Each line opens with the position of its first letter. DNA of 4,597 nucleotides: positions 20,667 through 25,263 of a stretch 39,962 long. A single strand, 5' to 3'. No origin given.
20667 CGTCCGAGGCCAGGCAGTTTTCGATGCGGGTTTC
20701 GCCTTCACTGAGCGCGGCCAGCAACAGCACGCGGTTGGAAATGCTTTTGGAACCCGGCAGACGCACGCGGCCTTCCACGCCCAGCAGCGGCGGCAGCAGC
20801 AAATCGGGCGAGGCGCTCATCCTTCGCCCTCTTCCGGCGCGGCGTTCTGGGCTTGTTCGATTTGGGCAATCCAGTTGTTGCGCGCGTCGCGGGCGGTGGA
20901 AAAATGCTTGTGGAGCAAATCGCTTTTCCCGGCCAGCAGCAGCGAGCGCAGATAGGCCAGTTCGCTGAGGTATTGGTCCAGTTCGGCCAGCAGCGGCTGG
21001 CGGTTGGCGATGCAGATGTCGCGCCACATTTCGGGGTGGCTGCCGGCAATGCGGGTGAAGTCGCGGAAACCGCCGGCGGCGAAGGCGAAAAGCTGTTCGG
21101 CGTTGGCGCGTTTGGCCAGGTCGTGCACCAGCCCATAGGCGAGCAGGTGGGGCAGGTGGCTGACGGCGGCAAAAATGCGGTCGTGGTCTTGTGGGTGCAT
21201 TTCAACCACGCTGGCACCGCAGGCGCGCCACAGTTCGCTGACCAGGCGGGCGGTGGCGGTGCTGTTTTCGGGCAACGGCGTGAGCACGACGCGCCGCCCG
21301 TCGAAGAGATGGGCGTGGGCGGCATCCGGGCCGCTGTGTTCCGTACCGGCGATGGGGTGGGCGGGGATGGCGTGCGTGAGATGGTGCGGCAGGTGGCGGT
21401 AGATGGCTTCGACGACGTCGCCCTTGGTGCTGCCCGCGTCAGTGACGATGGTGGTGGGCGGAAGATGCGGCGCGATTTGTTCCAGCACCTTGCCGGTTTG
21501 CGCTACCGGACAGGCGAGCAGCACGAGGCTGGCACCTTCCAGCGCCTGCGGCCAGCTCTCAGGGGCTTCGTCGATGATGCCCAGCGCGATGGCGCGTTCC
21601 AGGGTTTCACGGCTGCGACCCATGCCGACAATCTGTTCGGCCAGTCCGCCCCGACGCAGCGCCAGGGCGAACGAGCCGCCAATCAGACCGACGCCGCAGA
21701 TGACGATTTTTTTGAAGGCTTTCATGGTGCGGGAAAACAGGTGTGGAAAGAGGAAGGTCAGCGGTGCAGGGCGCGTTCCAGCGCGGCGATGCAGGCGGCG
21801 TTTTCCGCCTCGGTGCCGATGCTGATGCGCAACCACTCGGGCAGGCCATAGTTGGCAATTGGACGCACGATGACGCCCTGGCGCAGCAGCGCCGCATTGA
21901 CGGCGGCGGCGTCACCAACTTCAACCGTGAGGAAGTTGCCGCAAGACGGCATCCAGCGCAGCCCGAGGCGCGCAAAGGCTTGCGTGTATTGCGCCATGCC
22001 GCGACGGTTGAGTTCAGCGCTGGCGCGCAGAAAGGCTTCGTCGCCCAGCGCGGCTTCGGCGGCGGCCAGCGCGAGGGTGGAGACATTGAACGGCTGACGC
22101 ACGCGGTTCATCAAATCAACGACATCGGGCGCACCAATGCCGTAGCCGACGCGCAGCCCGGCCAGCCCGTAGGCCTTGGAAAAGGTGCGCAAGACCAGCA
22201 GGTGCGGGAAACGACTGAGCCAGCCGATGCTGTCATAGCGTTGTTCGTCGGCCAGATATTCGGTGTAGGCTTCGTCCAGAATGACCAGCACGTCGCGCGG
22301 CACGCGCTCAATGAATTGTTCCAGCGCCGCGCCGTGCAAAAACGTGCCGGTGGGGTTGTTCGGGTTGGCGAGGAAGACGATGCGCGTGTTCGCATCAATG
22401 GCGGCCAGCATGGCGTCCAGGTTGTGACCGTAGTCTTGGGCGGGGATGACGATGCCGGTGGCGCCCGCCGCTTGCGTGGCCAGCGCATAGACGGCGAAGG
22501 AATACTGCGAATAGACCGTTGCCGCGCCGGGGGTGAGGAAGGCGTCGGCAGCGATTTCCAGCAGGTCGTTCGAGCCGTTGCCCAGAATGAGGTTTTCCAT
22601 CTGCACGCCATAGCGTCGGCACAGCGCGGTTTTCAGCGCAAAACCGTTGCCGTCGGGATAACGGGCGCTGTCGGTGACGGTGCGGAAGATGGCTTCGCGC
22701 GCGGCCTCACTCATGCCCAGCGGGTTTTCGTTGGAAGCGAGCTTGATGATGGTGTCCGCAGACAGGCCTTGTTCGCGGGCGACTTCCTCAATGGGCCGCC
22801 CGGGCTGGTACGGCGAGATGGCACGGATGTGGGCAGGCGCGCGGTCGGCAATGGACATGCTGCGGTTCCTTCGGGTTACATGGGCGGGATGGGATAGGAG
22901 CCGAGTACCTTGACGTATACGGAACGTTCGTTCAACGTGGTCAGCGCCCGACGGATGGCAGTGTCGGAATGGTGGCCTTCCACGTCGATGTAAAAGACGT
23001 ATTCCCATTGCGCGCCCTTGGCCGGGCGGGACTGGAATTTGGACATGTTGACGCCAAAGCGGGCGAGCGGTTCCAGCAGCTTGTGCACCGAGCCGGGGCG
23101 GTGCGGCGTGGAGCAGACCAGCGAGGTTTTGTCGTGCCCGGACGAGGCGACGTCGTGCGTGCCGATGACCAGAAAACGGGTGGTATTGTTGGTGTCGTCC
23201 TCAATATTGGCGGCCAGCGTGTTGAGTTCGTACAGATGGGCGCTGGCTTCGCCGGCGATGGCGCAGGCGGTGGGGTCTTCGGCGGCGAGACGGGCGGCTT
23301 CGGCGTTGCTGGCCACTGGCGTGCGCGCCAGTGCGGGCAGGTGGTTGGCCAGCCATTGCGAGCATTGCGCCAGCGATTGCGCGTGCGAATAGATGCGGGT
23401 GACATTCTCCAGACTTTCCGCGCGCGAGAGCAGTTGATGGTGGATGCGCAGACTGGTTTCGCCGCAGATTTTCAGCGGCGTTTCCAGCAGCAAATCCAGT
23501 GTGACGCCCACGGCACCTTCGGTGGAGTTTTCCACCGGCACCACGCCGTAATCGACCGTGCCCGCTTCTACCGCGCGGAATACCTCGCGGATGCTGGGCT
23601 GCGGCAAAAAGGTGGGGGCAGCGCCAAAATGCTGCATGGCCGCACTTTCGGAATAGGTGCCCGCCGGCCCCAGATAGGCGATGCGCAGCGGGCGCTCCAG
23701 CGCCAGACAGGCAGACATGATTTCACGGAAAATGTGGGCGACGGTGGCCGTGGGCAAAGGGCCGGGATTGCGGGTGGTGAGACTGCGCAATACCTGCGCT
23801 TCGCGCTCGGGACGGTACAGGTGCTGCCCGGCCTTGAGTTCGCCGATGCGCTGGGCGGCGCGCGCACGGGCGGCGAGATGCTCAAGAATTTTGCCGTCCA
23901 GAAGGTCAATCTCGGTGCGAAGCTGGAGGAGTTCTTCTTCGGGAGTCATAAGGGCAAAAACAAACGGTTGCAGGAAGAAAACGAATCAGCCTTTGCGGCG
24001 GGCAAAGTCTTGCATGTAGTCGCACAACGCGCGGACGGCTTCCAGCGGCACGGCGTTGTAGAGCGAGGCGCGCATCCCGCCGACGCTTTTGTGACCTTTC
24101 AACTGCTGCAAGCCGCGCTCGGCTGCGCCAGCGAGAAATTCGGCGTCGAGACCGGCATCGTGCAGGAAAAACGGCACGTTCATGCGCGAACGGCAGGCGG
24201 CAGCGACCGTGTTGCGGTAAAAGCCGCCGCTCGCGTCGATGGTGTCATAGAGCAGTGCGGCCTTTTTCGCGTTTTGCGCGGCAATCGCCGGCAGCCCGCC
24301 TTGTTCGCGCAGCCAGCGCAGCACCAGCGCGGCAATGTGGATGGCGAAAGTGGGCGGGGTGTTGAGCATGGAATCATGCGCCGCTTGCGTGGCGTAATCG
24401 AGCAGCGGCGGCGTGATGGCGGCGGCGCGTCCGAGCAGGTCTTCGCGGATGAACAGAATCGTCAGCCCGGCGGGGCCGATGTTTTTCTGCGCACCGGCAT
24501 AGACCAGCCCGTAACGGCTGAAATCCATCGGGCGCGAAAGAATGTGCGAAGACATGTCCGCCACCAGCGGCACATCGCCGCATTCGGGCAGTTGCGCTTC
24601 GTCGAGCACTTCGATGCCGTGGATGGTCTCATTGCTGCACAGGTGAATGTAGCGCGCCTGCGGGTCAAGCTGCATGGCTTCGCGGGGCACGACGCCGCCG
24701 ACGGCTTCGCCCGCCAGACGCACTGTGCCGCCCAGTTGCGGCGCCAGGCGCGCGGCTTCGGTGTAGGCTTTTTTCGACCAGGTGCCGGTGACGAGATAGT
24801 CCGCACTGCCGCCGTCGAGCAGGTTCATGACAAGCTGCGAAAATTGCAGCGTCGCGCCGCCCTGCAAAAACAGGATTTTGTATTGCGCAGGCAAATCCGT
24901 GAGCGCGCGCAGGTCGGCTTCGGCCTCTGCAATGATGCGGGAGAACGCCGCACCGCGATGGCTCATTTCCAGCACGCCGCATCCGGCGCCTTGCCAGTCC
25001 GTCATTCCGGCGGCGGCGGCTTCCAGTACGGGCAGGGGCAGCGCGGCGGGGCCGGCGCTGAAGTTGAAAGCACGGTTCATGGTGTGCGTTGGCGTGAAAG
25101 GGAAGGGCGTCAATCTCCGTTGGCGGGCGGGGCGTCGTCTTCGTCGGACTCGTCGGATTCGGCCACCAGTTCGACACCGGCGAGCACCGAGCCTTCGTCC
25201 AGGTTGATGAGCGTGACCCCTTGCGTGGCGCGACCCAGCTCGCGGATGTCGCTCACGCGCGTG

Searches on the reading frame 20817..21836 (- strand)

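Call 22: search_protein_families(library=pfam, proteins=[window:20817-21836:-], max_evalue=0.00001)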
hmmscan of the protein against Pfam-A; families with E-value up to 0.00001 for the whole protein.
window:20817-21836:- (339 aa): 3 families
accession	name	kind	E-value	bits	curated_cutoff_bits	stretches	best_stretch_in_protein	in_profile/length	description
PF02153.23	PDH_N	-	2.2e-38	131.6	26.5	1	56-211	1-153/154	Prephenate dehydrogenase, nucleotide-binding domain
PF20463.3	PDH_C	-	1.6e-27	96.3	22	1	215-313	2-101/102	Prephenate dehydrogenase, dimerization domain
PF03807.23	F420_oxidored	-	5.4e-06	27.4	21.6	0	43-133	1-90/94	NADP oxidoreductase coenzyme F420-dependent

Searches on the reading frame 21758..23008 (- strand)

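Call 22: search_protein_families(library=pfam, proteins=[window:21758-23008:-], max_evalue=0.00001)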
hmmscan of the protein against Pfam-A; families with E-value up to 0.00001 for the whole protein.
window:21758-23008:- (416 aa): 1 family
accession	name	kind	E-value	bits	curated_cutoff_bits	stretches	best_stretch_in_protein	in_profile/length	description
PF00155.27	Aminotran_1_2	-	7e-60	203.6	19.7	1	86-409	2-360/361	Aminotransferase class I and II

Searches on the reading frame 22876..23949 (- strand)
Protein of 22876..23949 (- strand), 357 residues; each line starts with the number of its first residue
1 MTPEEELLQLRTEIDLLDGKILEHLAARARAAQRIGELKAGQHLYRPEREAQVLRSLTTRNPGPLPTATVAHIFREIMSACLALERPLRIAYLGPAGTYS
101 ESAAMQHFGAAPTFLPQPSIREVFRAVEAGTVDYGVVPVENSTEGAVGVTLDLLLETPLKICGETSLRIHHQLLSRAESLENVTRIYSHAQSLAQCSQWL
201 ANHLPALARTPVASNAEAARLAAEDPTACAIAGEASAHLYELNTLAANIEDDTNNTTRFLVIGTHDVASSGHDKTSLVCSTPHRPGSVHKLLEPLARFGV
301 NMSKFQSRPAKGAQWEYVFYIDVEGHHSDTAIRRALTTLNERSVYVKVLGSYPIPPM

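Call 22: search_protein_families(library=pfam, proteins=[window:22876-23949:-], max_evalue=0.00001)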
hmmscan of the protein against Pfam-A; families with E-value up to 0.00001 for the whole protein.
window:22876-23949:- (357 aa): 3 families
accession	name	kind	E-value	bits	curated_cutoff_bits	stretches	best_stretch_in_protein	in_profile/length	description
PF00800.23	PDT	-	4.7e-66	222.5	25.2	1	90-265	1-179/181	Prephenate dehydratase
PF01817.26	CM_2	-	1.5e-20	73.7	27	1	10-85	1-79/80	Chorismate mutase type II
PF01842.31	ACT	-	7.6e-08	32.4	27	1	276-337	2-62/66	ACT domain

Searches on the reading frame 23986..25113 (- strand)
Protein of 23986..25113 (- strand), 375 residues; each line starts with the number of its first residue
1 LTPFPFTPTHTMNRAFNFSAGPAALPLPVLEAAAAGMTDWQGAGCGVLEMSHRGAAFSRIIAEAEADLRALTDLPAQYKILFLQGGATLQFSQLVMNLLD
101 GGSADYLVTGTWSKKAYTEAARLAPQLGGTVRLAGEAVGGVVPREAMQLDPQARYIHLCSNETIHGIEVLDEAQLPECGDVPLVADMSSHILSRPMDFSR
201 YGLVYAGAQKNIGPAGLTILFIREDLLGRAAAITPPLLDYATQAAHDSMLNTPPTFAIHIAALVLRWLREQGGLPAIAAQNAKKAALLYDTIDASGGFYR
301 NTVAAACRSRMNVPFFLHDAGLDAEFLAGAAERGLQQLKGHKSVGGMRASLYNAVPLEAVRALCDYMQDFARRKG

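Call 23: search_protein_families(library=pfam, proteins=[window:23986-25113:-], max_evalue=0.00001)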
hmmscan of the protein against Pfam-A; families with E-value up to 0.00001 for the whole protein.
window:23986-25113:- (375 aa): 1 family
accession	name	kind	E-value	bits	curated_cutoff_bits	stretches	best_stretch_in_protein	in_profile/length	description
PF00266.25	Aminotran_5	-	1.7e-41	142.9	21.5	1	16-363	2-371/371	Aminotransferase class-V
